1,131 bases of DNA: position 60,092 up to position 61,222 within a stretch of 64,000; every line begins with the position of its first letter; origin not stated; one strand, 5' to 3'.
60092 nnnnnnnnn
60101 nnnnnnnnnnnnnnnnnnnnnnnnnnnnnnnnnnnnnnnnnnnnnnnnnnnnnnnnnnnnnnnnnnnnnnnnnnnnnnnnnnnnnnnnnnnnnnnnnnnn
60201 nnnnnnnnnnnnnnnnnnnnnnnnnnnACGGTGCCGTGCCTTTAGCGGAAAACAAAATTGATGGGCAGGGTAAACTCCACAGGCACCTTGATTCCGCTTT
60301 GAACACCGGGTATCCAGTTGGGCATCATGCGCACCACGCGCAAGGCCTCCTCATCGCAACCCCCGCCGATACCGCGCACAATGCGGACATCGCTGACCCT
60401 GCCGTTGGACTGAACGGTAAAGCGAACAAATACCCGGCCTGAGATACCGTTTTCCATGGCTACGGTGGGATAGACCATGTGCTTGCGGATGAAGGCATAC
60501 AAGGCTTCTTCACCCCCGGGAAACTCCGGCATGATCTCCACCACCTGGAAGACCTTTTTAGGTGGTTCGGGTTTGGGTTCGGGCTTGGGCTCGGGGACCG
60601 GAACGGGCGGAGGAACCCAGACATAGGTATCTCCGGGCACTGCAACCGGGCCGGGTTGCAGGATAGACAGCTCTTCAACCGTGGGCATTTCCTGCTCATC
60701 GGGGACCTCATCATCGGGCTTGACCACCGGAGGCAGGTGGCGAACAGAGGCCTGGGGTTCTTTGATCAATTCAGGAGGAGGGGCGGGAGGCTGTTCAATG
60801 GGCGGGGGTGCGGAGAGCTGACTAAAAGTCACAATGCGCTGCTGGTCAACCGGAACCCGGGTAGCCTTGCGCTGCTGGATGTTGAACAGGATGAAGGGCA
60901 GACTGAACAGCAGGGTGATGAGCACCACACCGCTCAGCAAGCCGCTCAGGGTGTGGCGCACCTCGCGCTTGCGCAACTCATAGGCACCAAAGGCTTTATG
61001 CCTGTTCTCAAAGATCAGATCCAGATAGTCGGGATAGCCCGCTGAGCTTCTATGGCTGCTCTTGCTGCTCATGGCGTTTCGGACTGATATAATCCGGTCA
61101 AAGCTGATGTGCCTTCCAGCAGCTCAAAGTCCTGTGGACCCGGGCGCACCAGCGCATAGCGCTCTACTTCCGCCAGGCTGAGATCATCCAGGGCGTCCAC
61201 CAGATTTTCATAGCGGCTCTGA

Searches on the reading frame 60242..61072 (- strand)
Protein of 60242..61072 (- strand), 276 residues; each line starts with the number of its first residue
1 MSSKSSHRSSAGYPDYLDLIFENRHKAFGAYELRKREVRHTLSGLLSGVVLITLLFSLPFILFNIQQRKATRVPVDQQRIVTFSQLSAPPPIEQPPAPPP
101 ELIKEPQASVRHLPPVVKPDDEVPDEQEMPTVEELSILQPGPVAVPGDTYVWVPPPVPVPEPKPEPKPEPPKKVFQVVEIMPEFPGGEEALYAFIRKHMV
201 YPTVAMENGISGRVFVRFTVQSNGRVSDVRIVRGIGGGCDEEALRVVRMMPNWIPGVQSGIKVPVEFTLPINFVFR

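Call 71: search_protein_families(library=ncbifam, proteins=[window:60242-61072:-], max_evalue=0.001)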
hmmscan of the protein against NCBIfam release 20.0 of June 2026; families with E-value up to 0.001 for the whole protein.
window:60242-61072:- (276 aa): 4 families
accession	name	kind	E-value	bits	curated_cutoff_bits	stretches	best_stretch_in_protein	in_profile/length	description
TIGR01352.1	tonB_Cterm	subfamily_domain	4e-13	49.5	27.1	1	201-269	3-75/76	TonB family protein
NF008082.0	PRK10819.1-3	equivalog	4.3e-05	23.4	265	1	194-232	161-199/242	TonB system transport protein TonB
NF033761.1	gliding_GltJ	equivalog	9.8e-05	21.6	450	0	39-172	370-493/671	adventurous gliding motility protein GltJ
NF038079.1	TonB_sider_MxcH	equivalog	0.00041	18.5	925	1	199-273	10-83/792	TonB-dependent siderophore myxochelin receptor MxcH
